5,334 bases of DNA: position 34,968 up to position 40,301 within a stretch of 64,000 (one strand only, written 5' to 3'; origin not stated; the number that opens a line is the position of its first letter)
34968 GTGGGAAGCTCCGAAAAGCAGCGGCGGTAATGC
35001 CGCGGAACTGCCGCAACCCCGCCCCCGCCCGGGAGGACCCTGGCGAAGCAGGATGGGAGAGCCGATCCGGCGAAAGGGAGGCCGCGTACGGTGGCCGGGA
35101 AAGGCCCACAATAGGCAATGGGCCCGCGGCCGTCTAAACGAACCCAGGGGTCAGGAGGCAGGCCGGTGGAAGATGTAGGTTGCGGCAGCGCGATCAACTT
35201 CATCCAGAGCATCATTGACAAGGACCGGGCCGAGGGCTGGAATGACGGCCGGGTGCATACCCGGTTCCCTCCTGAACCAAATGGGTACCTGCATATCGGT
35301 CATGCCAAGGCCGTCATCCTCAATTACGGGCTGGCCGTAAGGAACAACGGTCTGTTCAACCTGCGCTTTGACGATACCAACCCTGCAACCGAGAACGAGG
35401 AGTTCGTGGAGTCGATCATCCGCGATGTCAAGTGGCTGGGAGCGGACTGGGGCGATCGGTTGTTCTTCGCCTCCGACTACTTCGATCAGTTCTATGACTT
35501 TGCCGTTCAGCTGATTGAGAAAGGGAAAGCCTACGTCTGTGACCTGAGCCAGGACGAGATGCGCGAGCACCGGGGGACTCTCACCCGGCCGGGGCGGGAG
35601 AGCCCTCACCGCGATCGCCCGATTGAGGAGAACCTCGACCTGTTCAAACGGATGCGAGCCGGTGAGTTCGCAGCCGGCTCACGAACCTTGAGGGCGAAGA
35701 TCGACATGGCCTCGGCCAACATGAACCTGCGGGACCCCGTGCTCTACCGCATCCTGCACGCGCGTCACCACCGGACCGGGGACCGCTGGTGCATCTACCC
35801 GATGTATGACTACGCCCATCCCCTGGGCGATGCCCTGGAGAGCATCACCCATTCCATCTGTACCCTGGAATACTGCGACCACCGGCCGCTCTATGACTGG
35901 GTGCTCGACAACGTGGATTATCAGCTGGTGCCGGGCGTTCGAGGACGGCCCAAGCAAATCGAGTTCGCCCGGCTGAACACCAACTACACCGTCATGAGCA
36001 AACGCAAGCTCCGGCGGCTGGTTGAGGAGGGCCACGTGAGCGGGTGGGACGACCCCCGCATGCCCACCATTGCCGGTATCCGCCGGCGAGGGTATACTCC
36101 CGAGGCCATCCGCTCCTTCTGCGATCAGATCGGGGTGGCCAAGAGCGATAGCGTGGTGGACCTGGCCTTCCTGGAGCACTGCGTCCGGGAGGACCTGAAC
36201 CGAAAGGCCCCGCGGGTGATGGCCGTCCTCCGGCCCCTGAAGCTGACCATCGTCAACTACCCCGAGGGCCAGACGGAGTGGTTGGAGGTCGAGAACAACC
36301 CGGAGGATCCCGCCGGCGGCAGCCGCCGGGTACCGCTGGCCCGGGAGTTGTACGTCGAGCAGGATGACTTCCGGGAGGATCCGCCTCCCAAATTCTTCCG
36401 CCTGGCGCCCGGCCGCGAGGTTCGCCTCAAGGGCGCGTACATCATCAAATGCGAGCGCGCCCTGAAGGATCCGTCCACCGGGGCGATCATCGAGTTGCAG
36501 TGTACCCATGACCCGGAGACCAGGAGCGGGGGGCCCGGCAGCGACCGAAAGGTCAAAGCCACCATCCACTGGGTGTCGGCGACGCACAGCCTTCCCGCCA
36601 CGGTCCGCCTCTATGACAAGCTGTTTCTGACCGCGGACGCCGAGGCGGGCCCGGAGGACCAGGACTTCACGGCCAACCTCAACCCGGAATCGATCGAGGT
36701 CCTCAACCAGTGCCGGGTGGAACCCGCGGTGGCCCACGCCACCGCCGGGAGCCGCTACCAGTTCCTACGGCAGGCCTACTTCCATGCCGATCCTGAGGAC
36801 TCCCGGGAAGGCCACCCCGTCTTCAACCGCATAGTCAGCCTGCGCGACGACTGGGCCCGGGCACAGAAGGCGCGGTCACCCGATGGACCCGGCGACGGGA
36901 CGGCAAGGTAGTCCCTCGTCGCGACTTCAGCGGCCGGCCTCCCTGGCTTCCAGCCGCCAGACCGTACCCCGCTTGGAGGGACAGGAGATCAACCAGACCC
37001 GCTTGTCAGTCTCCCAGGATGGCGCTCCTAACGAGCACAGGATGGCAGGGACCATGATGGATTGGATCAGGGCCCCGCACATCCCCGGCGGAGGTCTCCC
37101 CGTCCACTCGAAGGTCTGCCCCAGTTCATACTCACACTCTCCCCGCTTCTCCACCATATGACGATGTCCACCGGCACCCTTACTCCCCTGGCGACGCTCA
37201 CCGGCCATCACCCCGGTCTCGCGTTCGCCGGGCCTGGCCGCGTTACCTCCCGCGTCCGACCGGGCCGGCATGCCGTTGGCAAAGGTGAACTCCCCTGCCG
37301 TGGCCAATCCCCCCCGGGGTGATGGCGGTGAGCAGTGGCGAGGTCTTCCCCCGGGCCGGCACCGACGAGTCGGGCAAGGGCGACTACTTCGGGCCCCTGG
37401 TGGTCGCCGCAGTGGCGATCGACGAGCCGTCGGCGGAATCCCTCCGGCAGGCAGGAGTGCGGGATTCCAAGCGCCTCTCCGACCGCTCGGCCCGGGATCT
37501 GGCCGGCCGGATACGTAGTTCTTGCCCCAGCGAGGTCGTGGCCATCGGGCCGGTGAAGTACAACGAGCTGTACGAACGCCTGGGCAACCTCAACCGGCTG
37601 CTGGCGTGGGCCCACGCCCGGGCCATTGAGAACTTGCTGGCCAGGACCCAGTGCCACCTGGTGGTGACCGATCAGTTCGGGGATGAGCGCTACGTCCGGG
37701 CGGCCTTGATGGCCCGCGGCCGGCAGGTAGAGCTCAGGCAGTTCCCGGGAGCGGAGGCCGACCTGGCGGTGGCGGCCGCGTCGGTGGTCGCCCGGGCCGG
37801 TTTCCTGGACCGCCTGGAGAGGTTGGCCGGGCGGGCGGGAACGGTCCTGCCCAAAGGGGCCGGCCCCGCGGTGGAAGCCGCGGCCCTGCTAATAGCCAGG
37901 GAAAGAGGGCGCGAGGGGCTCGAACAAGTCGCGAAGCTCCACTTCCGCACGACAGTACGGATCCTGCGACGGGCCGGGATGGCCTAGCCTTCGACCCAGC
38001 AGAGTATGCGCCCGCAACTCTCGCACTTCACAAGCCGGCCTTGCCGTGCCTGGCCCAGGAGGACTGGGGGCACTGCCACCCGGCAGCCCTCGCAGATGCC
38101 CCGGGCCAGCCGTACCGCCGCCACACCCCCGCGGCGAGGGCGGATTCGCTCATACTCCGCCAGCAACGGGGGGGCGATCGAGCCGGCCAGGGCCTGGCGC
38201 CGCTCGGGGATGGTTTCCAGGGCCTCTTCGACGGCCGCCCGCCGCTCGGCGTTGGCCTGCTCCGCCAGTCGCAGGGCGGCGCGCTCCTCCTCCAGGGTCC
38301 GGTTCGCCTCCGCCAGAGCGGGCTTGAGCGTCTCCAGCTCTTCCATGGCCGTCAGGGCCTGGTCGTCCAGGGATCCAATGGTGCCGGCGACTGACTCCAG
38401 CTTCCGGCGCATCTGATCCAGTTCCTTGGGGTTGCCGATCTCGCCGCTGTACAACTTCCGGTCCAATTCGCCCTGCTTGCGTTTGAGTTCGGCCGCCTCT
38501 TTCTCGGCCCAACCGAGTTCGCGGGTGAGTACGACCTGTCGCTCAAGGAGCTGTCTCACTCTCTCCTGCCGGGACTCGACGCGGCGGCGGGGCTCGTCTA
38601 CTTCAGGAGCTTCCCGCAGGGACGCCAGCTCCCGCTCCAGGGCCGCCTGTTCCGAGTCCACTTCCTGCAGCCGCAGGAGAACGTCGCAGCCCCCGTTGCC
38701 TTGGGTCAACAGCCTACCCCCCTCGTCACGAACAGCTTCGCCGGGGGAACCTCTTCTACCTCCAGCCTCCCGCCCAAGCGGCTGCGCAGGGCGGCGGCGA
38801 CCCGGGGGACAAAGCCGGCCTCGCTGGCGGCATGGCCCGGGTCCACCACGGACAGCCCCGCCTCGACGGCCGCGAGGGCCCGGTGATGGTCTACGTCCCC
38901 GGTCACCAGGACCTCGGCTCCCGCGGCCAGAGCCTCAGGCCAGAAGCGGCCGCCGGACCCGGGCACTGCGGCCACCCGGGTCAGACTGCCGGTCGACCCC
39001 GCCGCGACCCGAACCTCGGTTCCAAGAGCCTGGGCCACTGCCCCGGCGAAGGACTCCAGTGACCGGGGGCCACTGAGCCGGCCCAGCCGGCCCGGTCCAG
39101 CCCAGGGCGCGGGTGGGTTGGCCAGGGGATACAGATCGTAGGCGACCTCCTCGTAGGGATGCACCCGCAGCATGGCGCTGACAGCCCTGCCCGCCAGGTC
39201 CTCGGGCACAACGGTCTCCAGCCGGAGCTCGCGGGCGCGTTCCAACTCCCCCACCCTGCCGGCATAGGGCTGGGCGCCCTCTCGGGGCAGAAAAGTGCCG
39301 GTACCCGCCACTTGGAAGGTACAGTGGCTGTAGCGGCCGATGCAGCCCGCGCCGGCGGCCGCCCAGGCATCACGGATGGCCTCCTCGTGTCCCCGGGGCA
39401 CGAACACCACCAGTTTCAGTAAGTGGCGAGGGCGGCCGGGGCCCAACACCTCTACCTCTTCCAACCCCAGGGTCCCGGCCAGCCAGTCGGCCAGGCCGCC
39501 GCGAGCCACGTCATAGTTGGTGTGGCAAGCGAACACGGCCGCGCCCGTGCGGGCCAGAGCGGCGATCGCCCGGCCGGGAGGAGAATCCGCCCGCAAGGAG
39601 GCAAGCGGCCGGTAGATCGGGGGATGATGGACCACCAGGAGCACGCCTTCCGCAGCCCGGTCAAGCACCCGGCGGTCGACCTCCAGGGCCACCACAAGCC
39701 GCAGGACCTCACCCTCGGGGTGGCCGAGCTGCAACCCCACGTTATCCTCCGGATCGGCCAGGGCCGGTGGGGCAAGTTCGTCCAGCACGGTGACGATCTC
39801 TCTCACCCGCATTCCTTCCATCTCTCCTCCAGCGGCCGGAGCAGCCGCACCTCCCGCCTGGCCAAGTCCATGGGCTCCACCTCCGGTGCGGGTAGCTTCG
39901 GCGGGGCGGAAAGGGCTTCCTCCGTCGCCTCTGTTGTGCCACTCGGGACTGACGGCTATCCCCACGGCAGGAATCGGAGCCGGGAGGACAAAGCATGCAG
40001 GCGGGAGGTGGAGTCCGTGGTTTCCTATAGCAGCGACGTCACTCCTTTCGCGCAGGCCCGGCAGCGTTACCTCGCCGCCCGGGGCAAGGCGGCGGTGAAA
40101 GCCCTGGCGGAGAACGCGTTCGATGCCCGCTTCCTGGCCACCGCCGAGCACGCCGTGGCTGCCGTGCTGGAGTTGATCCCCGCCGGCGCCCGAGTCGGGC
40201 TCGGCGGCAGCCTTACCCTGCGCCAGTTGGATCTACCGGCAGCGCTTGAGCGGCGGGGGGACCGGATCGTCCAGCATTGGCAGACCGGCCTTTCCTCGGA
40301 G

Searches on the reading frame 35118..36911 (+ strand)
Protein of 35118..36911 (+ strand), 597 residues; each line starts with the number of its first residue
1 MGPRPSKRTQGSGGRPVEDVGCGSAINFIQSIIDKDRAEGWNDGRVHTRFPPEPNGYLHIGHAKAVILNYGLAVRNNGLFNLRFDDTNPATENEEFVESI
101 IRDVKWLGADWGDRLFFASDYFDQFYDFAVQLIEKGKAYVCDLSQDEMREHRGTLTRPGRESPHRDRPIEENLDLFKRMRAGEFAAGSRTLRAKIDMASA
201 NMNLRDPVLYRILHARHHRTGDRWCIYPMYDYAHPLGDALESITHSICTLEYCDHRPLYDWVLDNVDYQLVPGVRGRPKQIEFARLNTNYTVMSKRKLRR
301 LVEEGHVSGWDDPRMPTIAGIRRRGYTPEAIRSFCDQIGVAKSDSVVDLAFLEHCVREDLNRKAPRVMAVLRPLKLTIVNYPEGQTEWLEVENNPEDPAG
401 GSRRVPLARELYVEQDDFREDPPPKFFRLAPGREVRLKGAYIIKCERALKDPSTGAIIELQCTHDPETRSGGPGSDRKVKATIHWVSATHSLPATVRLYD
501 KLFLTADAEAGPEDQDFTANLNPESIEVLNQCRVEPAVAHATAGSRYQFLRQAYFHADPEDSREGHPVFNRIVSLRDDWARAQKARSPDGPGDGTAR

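Call 89: search_protein_families(library=pfam, proteins=[window:35118-36911:+], max_evalue=0.00001)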
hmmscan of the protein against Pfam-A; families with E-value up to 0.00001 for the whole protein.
window:35118-36911:+ (597 aa): 3 families
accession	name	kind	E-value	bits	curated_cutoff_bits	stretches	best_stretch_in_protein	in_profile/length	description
PF00749.27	tRNA-synt_1c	-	1.5e-107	359.6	23.4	1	46-361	2-313/314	tRNA synthetases class I (E and Q), catalytic domain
PF03950.23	tRNA-synt_1c_C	-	2.1e-27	95.6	23.9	1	364-465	1-91/91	tRNA synthetases class I (E and Q), anti-codon binding domain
PF20974.2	tRNA-synt_1c_C2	-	1.2e-20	74.4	23.9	1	482-558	1-69/69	tRNA synthetases class I (E and Q), anti-codon binding domain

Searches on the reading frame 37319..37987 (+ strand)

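Call 89: search_protein_families(library=pfam, proteins=[window:37319-37987:+], max_evalue=0.00001)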
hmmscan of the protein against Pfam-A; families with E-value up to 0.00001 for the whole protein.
window:37319-37987:+ (222 aa): 1 family
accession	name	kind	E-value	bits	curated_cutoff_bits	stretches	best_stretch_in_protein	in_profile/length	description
PF01351.25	RNase_HII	-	5.5e-31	108.4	25.8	1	13-212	1-199/199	Ribonuclease HII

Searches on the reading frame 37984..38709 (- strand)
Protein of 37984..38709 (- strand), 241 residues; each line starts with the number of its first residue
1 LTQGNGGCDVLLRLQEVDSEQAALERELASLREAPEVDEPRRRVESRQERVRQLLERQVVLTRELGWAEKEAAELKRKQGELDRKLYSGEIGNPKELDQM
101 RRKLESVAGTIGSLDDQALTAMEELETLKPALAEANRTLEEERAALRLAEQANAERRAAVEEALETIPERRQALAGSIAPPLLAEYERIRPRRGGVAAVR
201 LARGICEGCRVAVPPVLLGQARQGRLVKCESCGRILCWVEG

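Call 89: search_protein_families(library=pfam, proteins=[window:37984-38709:-], max_evalue=0.00001)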
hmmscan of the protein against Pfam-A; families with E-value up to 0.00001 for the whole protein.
window:37984-38709:- (241 aa): 2 families
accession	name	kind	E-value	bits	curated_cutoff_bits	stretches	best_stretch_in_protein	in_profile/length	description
PF24481.2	CT398_CC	-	3.6e-18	66.5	27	1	14-194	1-180/180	CT398-like coiled coil hairpin domain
PF02591.20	Zn_ribbon_9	-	1.4e-08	35.1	29.1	1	206-236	2-33/33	C4-type zinc ribbon domain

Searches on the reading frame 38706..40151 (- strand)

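Call 89: search_protein_families(library=pfam, proteins=[window:38706-40151:-], max_evalue=0.00001)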
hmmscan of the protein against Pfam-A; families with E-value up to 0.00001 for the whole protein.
window:38706-40151:- (481 aa): 1 family
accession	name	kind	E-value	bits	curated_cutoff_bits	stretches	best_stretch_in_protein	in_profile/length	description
PF01784.24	DUF34_NIF3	-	5.5e-63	213.4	23.4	1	114-466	1-246/256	Duf34/NIF3 (NGG1p interacting factor 3)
